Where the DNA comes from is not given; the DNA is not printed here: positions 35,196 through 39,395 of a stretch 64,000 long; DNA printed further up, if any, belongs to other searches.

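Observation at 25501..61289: Poly-modular design: at least six beta-helix cap motifs in each giant protein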

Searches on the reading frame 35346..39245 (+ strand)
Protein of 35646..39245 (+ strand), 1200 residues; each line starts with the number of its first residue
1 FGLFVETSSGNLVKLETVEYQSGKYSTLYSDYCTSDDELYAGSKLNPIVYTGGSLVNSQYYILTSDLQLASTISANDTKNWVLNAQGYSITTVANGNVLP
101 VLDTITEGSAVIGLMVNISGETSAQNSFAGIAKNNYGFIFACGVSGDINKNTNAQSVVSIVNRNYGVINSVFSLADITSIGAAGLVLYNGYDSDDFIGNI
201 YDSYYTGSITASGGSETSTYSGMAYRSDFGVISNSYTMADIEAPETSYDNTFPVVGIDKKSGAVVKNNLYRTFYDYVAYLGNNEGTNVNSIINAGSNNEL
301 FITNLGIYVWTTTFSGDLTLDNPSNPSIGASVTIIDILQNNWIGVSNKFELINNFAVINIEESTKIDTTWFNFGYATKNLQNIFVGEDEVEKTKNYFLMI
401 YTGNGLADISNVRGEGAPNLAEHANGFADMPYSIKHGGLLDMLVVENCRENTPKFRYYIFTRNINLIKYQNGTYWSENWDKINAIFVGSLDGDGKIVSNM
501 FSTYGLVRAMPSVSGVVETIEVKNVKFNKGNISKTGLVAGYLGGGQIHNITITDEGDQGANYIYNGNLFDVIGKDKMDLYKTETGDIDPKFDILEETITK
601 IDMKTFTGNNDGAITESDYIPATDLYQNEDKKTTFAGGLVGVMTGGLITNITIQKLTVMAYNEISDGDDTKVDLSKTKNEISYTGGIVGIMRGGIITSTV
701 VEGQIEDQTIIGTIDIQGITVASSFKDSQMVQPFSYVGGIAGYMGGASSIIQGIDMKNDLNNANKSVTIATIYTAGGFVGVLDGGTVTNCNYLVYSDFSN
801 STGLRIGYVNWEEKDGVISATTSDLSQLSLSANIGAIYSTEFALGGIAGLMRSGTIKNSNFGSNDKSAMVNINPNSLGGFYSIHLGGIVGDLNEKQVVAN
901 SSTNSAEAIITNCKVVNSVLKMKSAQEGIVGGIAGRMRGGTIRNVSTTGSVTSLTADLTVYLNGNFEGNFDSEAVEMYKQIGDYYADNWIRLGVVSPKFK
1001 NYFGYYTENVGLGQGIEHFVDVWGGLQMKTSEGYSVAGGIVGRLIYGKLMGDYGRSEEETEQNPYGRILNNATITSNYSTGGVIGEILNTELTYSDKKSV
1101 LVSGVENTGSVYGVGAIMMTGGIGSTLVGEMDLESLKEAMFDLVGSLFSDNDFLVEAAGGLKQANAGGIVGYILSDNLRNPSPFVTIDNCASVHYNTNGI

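Call 19: find_homologous_proteins(query=window:35646-39245:+, max_evalue=0.00001)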
Query window:35646-39245:+ (1200 aa): 1 proteins with E <= 0.00001 among 8000 candidates.
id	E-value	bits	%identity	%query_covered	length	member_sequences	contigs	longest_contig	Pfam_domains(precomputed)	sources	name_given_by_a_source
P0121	3.8e-239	815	51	70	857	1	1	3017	-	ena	-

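Call 45: find_related_loci(query=A2, collection=genome_contigs, flank=10000)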
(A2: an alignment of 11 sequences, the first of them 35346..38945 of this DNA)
Query A2 (1200 aa) in genome_contigs; peptide patterns used: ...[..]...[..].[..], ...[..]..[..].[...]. (x = any residue, [..] = any of these).
57 stretches matched a pattern; 18 encode a relative of the query (tblastn E <= 1e-3); 18 distinct loci.
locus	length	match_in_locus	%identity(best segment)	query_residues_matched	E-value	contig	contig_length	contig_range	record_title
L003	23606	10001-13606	55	1-1200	0e+0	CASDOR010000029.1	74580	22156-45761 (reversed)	uncultured Christensenella sp. isolate SI.A89.metabat-bins.32 genome assembly, contig: SI.A89.metabat-bins.32.fa_k141_52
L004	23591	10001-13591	46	1-1189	0e+0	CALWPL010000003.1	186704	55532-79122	MAG: uncultured Clostridia bacterium isolate BRZ_E__bin128 genome assembly, contig: BRZ_E__NODE_54_length_186704_cov_9.5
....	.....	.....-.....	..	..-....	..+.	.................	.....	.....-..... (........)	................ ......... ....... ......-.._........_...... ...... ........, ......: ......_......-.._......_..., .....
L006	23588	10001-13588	34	12-1149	1e-169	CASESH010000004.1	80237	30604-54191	uncultured Christensenella sp. isolate CO.B22.metabat-bins.104 genome assembly, contig: CO.B22.metabat-bins.104.fa_k141_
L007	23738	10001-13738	39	4-1188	0e+0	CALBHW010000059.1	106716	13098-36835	MAG TPA_asm: uncultured Clostridia bacterium isolate SRR1747054_bin.4_CONCOCT_v1.1_MAG genome assembly, contig: ERZ80828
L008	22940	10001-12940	34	9-1187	9e-126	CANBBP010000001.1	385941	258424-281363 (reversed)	MAG TPA_asm: uncultured Clostridia bacterium isolate SRR15322613_bin.3_metawrap_v1.3_MAG genome assembly, contig: NODE.1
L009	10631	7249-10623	33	1-1052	5e-117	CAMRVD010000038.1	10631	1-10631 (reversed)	MAG TPA_asm: uncultured Clostridia bacterium isolate SRR13573580_bin.18_metawrap_v1.3_MAG genome assembly, contig: NODE.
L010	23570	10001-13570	31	7-1042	4e-112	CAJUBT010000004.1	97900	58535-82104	MAG TPA_asm: uncultured Christensenella sp. isolate MGBC128010 genome assembly, contig: MGBC128010.4, whole genome shotg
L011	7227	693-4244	34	12-1044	1e-111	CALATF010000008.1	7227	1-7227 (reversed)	MAG TPA_asm: uncultured Clostridia bacterium isolate SRR6425804_bin.130_CONCOCT_v1.1_MAG genome assembly, contig: ERZ176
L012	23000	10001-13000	32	13-1191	2e-109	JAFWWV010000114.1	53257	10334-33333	MAG: Clostridia bacterium isolate RGIG6143 Sheep_Rectum-1__c546720, whole genome shotgun sequence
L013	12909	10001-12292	37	12-699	5e-107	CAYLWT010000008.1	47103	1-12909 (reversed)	MAG TPA_asm: uncultured Christensenella sp. isolate binchicken_co354_299 genome assembly, contig: NODE_559_length_47103_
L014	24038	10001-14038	37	12-1186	6e-103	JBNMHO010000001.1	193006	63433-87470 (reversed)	MAG: Clostridia bacterium isolate CM_BacUBA273.120 k141_343079_length_193006_cov_43.5586, whole genome shotgun sequence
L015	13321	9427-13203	31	13-1200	6e-102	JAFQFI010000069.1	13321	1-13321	MAG: Clostridia bacterium isolate RGIG1768 Goat_Cecum-4__c753056, whole genome shotgun sequence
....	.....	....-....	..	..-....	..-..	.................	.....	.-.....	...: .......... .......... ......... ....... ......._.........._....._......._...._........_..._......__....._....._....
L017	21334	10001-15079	33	6-1058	2e-110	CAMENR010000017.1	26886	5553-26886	MAG: uncultured Clostridia bacterium isolate SRR11489746_bin.94_metaWRAP_v1.3_MAG genome assembly, contig: ERZ11466724.2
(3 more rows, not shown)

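Call 60: predict_structure(alignment_id=A2)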
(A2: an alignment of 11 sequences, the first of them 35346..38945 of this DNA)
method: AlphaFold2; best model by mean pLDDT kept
length: 1200 residues; sequences in the alignment: 11
mean_pLDDT: 59.9   pTM: 0.54
mean pLDDT of the five models: 59.9, 59.8, 58.4, 55.6, 55.2
residues with pLDDT >= 90: 145; 70-90: 341; 50-70: 238; < 50: 476
segments of 3 or more residues with pLDDT < 50: 1-88, 101-131, 359-543, 548-554, 568-576, 614-617, 704-730, 766-768, 802-809, 930-934, 998-1004, 1058-1132, 1153-1165, 1191-1197
pLDDT, mean of each block of 10 residues (from residue 1): 26 27 26 26 28 27 28 30 36 56 38 28 35 57 70 78 83 79 75 83 80 76 74 81 74 71 77 78 83 62 69 67 72 57 60 58 42 34 32 35 30 26 30 28 33 32 25 24 31 33 31 27 24 30 48 51 48 46 56 74 75 57 85 88 86 71 85 66 61 73 48 37 42 84 90 91 59 55 92 83 44 81 75 84 89 86 80 92 92 80 85 72 68 51 92 92 86 69 90 65 64 89 84 91 89 69 33 44 38 41 41 37 36 77 85 48 57 88 80 47
secondary structure, 60 per line:
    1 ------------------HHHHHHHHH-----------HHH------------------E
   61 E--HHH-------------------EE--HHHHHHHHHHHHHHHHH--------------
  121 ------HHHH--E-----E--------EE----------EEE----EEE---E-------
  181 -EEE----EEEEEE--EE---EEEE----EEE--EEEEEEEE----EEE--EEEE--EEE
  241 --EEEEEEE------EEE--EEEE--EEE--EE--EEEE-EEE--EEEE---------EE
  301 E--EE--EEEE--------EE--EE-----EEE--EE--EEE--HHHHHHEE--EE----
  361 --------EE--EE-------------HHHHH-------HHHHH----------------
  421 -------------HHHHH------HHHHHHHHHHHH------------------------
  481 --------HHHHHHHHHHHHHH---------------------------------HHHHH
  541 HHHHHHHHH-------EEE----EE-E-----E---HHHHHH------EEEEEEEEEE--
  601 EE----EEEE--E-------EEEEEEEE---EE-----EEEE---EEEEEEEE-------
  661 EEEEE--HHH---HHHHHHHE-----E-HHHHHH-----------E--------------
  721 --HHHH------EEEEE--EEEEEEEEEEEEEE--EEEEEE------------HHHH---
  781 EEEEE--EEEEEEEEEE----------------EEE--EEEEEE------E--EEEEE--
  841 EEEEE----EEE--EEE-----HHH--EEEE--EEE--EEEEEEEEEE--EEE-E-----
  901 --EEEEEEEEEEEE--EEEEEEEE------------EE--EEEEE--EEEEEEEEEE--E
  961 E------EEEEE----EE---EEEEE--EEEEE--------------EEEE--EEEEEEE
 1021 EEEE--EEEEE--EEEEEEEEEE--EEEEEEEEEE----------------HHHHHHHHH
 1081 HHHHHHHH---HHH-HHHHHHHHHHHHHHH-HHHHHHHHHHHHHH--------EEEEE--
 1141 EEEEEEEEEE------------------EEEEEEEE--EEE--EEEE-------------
elements in order (helices of 4 or more, strands of 3 or more residues): H19-27 H90-106 H127-130 E160-162 E167-169 E182-184 E189-194 E202-205 E210-212 E215-222 E227-229 E232-235 E238-240 E243-249 E256-258 E261-264 E267-269 E276-279 E281-283 E286-289 E299-301 E308-311 E331-333 E340-342 H345-350 H388-392 H400-404 H434-438 H445-456 H489-502 H536-549 E557-559 H577-582 E589-598 E607-610 E621-628 E639-642 E646-653 E661-665 H674-680 H689-694 H723-726 E733-737 E740-753 E756-761 H774-777 E781-785 E788-797 E814-816 E819-824 E834-838 E841-845 E850-852 E855-857 E868-871 E874-876 E879-888 E891-893 E903-914 E917-924 E941-945 E948-957 E968-972 E982-986 E989-993 E1008-1011 E1014-1024 E1027-1031 E1034-1043 E1046-1055 H1072-1088 H1096-1110 H1112-1125 E1134-1138 E1141-1150 E1169-1176 E1179-1181 E1184-1187

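Call 64: fold_search(model_id=the predicted structure, library=pdb)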
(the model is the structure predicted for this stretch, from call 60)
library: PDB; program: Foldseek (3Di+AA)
matches with E <= 10: 77; with E <= 0.001: 0
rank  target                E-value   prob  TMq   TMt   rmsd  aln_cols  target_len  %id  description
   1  3n6z                  9.5e-03  1.00  0.16  0.50   8.6       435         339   14  Crystal structure of a putative immunoglobulin A1 protease (BACOVA_03286) from Bacteroides ovatus at 1.30 A resolution (released 2010-07-21)
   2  6xja_P                1.0e-02  1.00  0.14  0.13   5.9       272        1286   18  Streptococcus Pneumoniae IgA1 Protease with IgA1 substrate (released 2021-01-20)
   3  6xjb                  1.5e-02  1.00  0.14  0.13   6.2       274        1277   19  IgA1 Protease (released 2020-12-09)
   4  4kh3                  1.9e-02  0.13  0.09  0.14  20.1       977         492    6  Structure of a bacterial self-associating protein (released 2014-01-15)
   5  9mne_A                2.6e-02  0.11  0.10  0.12  21.8      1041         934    7  Crystal structure of enteropathogenic Escherichia coli EspC (released 2025-10-29)
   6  5m5z_A                3.8e-02  0.11  0.09  0.12  29.2      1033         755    8  Chaetomium thermophilum beta-1-3-glucanase (released 2017-05-17)
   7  3eqn_A                4.9e-02  0.09  0.08  0.11  28.6       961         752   10  Crystal structure of beta-1,3-glucanase from Phanerochaete chrysosporium (Lam55A) (released 2009-02-03)
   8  7uvk                  1.9e-01  1.00  0.13  0.12   5.7       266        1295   15  G. haemolysans IgA1 protease (released 2022-11-23)
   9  7jgj_A                1.9e-01  0.97  0.12  0.12   7.0       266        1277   17  IgA1 Protease in complex with neutralizing mAb (released 2020-12-09)
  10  7koh_D                2.3e-01  0.04  0.07  0.11  21.6       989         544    7  Crystal structure of antigen 43 from Escherichia coli EDL933 (released 2022-03-09)
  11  8bwk_D                2.6e-01  0.03  0.07  0.10  29.4      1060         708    7  Metagenomic derived PL6 alginate lyase (released 2023-12-20)
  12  7uvl_P                5.2e-01  0.98  0.13  0.12   6.6       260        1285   15  IgA1 Protease with IgA1 substrate (released 2022-11-23)
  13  3th0_A                5.5e-01  0.05  0.09  0.15  21.5       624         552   10  P22 Tailspike complexed with S.Paratyphi O antigen octasaccharide (released 2012-08-29)
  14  6e0v_A                6.6e-01  0.06  0.09  0.13  17.3       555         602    9  Apo crystal structure of the colanidase tailspike protein gp150 of Phage Phi92 (released 2019-07-17)
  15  9mne_B                6.9e-01  0.03  0.11  0.12  22.6      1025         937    9  Crystal structure of enteropathogenic Escherichia coli EspC (released 2025-10-29)
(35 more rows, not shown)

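Call 71: search_solved_structures(query=A2, max_evalue=1)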
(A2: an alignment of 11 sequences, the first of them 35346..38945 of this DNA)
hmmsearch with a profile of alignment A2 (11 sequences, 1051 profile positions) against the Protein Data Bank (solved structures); distinct sequences matched with E-value up to 1: 1.
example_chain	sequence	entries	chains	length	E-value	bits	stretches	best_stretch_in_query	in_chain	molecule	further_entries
3mx8_A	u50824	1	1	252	0.93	10.5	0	263-318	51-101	Ribonuclease pancreatic, LINKER, Ribonuclease pancreatic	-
